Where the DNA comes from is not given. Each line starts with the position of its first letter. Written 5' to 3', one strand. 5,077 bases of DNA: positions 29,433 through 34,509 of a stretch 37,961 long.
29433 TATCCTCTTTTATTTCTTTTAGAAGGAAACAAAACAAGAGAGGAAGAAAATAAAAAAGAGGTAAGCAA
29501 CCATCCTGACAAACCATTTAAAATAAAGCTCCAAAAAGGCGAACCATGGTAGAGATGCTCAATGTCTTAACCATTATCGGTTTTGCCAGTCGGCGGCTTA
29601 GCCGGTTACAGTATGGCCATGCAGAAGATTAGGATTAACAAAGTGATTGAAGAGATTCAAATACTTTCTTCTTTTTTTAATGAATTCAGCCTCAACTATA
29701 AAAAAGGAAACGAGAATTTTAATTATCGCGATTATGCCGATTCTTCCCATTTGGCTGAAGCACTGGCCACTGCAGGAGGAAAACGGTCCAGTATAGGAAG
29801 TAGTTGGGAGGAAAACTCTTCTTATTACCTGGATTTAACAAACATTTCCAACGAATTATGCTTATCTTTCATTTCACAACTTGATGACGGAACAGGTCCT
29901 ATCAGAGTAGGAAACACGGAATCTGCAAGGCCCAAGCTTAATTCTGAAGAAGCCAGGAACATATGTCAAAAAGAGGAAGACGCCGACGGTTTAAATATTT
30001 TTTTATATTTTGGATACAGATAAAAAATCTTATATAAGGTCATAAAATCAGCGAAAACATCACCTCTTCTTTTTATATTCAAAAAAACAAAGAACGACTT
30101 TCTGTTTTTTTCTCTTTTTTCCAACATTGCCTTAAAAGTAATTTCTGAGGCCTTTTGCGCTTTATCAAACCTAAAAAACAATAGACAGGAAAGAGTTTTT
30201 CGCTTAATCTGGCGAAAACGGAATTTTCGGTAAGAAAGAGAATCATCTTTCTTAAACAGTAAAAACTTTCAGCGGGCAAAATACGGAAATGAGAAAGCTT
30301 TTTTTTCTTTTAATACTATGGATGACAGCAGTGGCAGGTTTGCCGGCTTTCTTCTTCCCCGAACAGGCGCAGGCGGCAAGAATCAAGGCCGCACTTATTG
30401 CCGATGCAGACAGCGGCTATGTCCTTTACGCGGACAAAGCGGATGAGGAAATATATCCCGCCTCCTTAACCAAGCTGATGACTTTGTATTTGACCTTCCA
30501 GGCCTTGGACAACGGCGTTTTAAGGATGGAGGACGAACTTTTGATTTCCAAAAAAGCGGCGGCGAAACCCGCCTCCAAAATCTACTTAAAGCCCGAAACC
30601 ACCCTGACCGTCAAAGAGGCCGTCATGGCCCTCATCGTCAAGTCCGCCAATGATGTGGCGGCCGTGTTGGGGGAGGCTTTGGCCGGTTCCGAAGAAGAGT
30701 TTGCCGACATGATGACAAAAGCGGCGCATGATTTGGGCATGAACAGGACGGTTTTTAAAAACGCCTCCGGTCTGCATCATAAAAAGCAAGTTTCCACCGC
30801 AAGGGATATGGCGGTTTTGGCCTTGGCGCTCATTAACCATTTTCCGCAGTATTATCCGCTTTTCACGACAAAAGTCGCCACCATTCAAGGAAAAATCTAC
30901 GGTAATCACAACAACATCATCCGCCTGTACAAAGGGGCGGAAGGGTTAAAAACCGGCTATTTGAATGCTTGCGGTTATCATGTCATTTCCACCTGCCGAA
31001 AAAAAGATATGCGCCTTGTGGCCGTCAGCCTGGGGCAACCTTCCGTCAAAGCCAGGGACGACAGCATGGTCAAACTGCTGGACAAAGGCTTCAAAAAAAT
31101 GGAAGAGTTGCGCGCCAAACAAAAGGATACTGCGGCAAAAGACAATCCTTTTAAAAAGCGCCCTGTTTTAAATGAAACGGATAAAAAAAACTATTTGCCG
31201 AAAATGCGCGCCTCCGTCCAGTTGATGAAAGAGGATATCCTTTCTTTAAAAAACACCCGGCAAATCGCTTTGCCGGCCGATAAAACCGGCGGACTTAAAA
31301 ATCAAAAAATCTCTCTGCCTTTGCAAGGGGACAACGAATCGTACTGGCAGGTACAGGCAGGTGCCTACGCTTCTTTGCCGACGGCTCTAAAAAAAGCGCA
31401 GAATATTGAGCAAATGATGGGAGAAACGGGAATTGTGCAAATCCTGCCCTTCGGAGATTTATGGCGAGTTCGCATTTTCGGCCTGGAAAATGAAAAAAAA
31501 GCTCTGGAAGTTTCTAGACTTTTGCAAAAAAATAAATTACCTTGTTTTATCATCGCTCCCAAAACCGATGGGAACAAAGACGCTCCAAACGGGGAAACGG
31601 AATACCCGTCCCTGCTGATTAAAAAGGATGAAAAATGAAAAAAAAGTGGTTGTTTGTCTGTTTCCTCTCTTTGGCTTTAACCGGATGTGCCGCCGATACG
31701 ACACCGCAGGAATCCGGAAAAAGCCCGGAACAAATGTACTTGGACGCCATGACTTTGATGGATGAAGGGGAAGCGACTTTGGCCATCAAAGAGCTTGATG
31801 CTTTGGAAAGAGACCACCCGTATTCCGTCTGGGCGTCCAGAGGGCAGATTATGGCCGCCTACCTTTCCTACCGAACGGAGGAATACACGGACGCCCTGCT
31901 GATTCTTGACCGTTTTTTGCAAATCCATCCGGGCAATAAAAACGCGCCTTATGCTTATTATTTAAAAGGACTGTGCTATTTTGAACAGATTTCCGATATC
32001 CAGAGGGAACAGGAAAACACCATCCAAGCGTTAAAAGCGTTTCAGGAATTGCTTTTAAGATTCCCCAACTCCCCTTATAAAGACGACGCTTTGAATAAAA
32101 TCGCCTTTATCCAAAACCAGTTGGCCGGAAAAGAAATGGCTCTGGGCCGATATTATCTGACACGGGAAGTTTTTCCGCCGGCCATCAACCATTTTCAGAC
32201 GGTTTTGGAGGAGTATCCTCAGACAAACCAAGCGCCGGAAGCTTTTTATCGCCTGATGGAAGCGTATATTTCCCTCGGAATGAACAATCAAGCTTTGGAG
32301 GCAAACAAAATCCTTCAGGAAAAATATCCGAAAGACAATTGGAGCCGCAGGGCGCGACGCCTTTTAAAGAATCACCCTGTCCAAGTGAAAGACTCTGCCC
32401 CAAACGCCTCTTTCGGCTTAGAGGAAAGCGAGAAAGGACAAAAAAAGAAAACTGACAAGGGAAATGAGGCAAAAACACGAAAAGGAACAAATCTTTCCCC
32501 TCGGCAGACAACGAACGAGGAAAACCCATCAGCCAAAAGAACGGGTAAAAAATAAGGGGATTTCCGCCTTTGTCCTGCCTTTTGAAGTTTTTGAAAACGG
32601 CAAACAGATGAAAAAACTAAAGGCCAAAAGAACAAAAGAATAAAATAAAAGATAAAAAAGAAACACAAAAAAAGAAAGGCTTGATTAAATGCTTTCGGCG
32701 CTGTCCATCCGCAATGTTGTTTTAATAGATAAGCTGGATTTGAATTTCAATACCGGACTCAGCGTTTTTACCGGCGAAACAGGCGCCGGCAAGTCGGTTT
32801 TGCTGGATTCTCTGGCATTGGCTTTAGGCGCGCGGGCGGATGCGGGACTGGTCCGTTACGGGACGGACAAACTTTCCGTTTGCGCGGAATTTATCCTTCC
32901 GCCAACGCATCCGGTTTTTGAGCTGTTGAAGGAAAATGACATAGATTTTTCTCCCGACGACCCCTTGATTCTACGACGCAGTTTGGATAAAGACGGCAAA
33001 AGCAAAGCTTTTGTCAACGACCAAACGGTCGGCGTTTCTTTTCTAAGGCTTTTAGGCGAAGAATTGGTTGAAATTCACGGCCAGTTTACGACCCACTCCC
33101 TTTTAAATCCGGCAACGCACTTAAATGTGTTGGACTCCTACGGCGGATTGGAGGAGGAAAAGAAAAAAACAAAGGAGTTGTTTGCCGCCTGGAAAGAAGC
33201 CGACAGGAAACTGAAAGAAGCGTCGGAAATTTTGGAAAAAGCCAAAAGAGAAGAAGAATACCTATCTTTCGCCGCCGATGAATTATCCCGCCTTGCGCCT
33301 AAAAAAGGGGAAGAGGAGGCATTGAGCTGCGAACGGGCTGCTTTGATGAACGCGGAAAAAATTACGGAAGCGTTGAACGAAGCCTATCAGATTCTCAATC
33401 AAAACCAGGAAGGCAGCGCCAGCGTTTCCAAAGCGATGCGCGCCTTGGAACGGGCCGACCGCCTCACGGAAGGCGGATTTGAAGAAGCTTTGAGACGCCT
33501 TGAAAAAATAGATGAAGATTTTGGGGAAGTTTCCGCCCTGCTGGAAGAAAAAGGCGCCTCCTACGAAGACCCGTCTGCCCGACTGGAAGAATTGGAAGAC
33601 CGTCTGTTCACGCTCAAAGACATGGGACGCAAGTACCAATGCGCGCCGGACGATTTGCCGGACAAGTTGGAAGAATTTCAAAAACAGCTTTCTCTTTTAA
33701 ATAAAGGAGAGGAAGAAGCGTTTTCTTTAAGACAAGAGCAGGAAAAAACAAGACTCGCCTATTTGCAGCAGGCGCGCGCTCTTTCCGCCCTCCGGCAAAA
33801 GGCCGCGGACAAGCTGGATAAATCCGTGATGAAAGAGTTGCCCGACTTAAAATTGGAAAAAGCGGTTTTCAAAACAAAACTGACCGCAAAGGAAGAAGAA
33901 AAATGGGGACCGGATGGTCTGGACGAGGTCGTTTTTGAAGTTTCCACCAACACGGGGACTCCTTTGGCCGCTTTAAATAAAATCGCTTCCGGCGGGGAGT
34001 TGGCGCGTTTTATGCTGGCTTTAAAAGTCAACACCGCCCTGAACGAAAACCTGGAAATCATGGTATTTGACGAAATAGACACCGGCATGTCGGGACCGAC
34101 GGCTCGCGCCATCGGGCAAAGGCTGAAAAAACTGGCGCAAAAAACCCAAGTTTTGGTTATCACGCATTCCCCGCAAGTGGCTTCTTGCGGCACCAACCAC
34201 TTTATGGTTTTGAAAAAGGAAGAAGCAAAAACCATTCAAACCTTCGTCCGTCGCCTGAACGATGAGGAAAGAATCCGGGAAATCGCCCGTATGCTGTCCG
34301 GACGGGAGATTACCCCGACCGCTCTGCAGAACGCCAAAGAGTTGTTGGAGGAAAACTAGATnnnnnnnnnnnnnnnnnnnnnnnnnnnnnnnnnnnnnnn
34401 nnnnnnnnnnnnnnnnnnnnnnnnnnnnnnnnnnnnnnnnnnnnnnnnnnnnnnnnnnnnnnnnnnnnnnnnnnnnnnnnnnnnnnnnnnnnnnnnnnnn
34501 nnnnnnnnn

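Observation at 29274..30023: Split type IV pilin-like gene arranged like an inversion (phase-variation) switch caught in the OFF orientation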

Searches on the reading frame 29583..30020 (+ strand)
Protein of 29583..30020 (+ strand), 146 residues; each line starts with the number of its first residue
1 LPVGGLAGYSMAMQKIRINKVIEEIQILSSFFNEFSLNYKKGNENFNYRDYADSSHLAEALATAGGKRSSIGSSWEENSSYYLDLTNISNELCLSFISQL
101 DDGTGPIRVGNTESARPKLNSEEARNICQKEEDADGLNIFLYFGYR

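Call 21: list_cluster_members(proteins=[P0001, window:29583-30020:+, window:29277-29429:-, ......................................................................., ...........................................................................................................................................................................])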
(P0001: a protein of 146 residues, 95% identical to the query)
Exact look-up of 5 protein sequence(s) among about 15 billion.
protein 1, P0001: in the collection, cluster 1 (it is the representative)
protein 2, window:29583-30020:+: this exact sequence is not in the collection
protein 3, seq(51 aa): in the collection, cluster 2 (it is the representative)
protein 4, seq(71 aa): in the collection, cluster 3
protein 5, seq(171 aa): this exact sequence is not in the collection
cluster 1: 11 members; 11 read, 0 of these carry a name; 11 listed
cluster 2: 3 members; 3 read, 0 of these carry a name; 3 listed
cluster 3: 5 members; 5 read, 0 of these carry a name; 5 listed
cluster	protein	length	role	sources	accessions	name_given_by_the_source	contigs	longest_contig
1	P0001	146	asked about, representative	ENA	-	-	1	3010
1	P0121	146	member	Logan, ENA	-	-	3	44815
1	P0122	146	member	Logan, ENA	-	-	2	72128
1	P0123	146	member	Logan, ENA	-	-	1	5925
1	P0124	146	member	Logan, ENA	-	-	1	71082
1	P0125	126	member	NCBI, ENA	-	-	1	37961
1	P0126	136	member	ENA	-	-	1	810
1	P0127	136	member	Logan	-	-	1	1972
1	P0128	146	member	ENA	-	-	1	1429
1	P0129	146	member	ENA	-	-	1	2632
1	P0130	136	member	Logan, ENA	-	-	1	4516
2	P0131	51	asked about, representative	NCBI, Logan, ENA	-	-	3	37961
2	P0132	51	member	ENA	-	-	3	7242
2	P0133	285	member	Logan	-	-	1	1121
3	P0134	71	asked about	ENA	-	-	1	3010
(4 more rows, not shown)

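Call 37: find_encoding_contigs(protein=P0124, flank=4000, max_places=3)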
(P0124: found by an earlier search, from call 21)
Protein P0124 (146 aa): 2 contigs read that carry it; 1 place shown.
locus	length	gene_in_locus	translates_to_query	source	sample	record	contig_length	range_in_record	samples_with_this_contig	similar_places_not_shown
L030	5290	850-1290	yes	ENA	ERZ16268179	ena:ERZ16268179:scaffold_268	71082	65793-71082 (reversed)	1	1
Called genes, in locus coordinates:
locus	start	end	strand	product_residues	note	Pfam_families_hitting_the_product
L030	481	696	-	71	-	-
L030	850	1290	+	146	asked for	-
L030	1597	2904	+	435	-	PF00768:Peptidase_S11, PF13354:Beta-lactamase2, PF05036:SPOR (weak)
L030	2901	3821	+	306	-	PF13512:TPR_18, PF13525:YfiO, PF14559:TPR_19 (faint), PF13174:TPR_6 (faint), PF13428:TPR_14 (faint), PF13432:TPR_16 (faint), PF07719:TPR_2 (faint)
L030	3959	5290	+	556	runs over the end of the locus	PF02463:SMC_N, PF13175:AAA_15 (weak), PF13476:AAA_23, PF13304:AAA_21 (faint)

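Call 38: find_encoding_contigs(protein=P0122, flank=4000, max_places=3)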
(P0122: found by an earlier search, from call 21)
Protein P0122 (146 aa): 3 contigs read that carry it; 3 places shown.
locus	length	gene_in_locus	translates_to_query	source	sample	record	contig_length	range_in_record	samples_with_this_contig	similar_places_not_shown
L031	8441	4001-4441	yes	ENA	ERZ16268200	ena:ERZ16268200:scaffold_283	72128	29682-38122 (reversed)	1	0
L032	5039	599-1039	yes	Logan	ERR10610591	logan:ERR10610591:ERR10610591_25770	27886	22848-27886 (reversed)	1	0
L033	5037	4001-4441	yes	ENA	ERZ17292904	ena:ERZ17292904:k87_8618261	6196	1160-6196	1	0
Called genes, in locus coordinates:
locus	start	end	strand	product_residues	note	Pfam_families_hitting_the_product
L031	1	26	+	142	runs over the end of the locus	PF03840:SecG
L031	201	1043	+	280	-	PF00793:DAHP_synth_1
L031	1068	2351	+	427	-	PF03952:Enolase_N, PF00113:Enolase_C, PF13378:MR_MLE_C (weak)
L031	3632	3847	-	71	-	-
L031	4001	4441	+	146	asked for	-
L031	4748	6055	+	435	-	PF00768:Peptidase_S11, PF05036:SPOR (faint), PF13354:Beta-lactamase2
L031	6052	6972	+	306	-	PF13512:TPR_18, PF13525:YfiO, PF13174:TPR_6 (faint), PF13428:TPR_14 (faint), PF13432:TPR_16 (faint), PF07719:TPR_2 (faint), PF14559:TPR_19 (faint)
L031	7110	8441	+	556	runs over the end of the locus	PF02463:SMC_N, PF13175:AAA_15 (weak), PF13476:AAA_23 (weak), PF13304:AAA_21 (faint)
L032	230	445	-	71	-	-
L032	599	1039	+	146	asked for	-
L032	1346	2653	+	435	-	PF00768:Peptidase_S11, PF05036:SPOR (faint), PF13354:Beta-lactamase2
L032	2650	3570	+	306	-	PF13512:TPR_18, PF13525:YfiO, PF13174:TPR_6 (faint), PF13428:TPR_14 (faint), PF13432:TPR_16 (faint), PF07719:TPR_2 (faint), PF14559:TPR_19 (faint)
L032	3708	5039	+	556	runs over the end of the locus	PF02463:SMC_N, PF13175:AAA_15 (weak), PF13476:AAA_23 (weak), PF13304:AAA_21 (faint)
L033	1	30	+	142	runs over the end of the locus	PF03840:SecG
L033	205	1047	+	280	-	PF00793:DAHP_synth_1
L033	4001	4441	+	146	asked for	-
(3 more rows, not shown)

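Call 39: find_encoding_contigs(protein=P0130, flank=4000, max_places=3)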
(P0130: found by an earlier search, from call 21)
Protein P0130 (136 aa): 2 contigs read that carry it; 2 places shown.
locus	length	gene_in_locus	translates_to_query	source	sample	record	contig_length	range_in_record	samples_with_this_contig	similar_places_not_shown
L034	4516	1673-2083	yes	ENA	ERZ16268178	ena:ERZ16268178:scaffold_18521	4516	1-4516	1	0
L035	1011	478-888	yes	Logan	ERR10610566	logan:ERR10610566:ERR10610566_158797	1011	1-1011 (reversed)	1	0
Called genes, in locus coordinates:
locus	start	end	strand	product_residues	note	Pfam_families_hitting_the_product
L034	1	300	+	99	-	?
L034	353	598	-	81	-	-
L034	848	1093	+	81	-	PF01381:HTH_3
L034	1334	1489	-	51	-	-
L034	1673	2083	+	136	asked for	-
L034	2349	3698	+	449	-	PF00768:Peptidase_S11, PF13354:Beta-lactamase2, PF05036:SPOR (weak)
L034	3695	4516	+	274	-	?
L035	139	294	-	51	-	-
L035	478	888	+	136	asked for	-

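Call 40: find_encoding_contigs(protein=P0123, flank=4000, max_places=3)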
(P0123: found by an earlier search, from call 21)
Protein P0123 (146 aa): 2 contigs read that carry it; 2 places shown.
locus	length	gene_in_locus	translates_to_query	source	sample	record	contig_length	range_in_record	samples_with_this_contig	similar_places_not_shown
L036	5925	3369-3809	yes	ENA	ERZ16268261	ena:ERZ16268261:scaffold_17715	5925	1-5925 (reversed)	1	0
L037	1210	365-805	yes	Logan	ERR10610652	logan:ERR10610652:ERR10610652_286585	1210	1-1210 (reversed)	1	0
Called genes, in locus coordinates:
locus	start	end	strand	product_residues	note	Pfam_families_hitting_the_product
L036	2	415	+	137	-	?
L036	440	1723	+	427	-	PF03952:Enolase_N, PF00113:Enolase_C, PF13378:MR_MLE_C (weak)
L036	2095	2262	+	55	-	-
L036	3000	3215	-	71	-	-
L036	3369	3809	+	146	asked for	-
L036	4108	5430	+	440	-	PF00768:Peptidase_S11, PF05036:SPOR (faint), PF13354:Beta-lactamase2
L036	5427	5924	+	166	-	?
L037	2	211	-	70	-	?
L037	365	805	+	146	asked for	-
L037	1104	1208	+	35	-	?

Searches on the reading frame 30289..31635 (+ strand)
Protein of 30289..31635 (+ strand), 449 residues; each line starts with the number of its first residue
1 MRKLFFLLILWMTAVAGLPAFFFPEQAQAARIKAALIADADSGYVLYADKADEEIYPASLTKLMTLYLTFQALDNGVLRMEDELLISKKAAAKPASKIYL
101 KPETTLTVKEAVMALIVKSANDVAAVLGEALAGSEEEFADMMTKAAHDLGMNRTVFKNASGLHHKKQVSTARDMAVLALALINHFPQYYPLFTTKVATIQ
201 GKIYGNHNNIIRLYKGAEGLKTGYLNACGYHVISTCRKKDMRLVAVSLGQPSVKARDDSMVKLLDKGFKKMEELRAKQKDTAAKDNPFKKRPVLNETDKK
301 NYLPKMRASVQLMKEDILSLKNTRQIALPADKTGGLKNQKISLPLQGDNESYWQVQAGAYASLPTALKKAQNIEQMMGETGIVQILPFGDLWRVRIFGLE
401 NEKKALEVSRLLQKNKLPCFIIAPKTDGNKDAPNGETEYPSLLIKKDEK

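Call 32: find_related_loci(query=window:30289-31635:+, collection=genome_contigs, flank=10000)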
Query window:30289-31635:+ (449 aa) in genome_contigs; peptide patterns used: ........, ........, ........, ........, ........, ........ (x = any residue, [..] = any of these).
84 stretches matched a pattern; 18 encode a relative of the query (tblastn E <= 1e-3); 18 distinct loci.
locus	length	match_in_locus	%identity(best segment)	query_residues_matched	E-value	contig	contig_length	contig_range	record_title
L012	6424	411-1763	82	1-449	0e+0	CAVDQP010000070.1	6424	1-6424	Holdemanella biformis isolate H07667-L1_cleanbin_000032 genome assembly, contig: Spades_H07667-L1_contig_10051, whole ge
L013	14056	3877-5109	45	2-425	2e-110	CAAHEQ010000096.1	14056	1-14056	MAG TPA_asm: Alphaproteobacteria bacterium, isolate HGM16760, WGS project CAAHEQ010000000 data, contig: SRS882242_20_k99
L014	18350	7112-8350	44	1-425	2e-108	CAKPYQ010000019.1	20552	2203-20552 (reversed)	MAG: uncultured Alphaproteobacteria bacterium isolate REFINED_METABAT215_TOP10_CONTIGS_1500_ASSEMBLY_K77_MERGED__Hadza_M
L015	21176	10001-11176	47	34-425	1e-107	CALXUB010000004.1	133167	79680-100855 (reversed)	MAG: uncultured Alphaproteobacteria bacterium isolate E02__bin238 genome assembly, contig: E02__k127_3164041, whole geno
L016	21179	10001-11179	45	32-424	2e-105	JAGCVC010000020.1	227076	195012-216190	MAG: Alphaproteobacteria bacterium isolate RGIG10150 Yak_Rumen-4__c2118308, whole genome shotgun sequence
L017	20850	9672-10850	46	32-424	1e-102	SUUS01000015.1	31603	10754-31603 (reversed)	MAG: Alphaproteobacteria bacterium isolate SIG52 NODE_29582_length_31603_cov_5.317258, whole genome shotgun sequence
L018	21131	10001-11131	44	42-425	2e-99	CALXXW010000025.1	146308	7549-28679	MAG: uncultured Alphaproteobacteria bacterium isolate E20__bin339 genome assembly, contig: E20__k127_1216555, whole geno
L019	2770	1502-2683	45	34-427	9e-100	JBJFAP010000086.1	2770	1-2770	MAG: Alphaproteobacteria bacterium isolate LOHA09_bin.005 NODE_23189_length_2770_cov_5.590424, whole genome shotgun sequ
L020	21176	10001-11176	47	34-425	1e-109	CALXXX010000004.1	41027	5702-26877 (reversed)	MAG: uncultured Alphaproteobacteria bacterium isolate E27__bin304 genome assembly, contig: E27__k127_1034837, whole geno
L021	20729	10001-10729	56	34-276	8e-81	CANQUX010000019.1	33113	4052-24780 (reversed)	MAG: uncultured Alphaproteobacteria bacterium isolate Lapin-032__bin105 genome assembly, contig: Lapin-032__NODE_2155_le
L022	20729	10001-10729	56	34-276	2e-79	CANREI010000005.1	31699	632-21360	MAG: uncultured Alphaproteobacteria bacterium isolate Lapin-024__bin64 genome assembly, contig: Lapin-024__NODE_1788_len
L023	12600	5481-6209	56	34-276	1e-79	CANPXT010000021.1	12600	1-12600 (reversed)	MAG: uncultured Alphaproteobacteria bacterium isolate Lapin-005__bin43 genome assembly, contig: Lapin-005__NODE_6853_len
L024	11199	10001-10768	54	3-268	2e-78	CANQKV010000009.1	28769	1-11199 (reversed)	MAG: uncultured Alphaproteobacteria bacterium isolate Lapin-026__bin93 genome assembly, contig: Lapin-026__NODE_1784_len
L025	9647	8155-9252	36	15-420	6e-78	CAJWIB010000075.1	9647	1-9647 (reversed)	MAG TPA_asm: uncultured Rhodospirillaceae bacterium isolate ERR598946_bin.11_MetaBAT_v2.12.1_MAG genome assembly, contig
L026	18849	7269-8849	45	1-424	2e-83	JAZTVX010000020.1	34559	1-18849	MAG: Alphaproteobacteria bacterium isolate T1900045336_YK20190025.MAGScoT_cleanbin_000012 SGB_6600_k141_2931664, whole g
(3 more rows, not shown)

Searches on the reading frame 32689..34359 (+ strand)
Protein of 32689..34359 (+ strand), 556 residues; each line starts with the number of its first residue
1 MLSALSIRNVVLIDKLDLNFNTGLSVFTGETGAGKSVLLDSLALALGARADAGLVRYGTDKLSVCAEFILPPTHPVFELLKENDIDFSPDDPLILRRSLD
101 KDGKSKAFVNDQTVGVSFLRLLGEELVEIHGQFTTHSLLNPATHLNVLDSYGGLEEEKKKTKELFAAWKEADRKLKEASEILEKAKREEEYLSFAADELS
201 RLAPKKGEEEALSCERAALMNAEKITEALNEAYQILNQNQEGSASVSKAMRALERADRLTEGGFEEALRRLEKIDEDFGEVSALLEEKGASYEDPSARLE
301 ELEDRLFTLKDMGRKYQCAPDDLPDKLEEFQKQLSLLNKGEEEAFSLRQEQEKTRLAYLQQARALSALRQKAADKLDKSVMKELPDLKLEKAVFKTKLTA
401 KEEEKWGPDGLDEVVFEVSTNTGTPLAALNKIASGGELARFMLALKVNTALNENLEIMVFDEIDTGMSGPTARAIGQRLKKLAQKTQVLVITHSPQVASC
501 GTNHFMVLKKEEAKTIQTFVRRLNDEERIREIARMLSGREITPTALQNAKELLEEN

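Call 48: search_protein_families(library=pfam, proteins=[window:32689-34359:+], max_evalue=0.001)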
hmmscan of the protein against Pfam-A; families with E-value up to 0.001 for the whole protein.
window:32689-34359:+ (556 aa): 5 families
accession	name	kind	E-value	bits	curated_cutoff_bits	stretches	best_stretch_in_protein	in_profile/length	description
PF02463.25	SMC_N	-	4.4e-16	59.4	40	1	4-512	4-216/220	RecF/RecN/SMC N terminal domain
PF13476.12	AAA_23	-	4.1e-13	50.9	27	1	5-234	2-198/201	AAA domain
PF13304.12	AAA_21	-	2e-08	35.1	27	1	449-497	250-302/304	AAA domain, putative AbiEii toxin, Type IV TA system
PF13175.12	AAA_15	-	5.1e-07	30.1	32.1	1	1-498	1-374/374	AAA ATPase domain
PF13555.12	AAA_29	-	0.00089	19.4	27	0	4-46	3-46/61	P-loop containing region of AAA domain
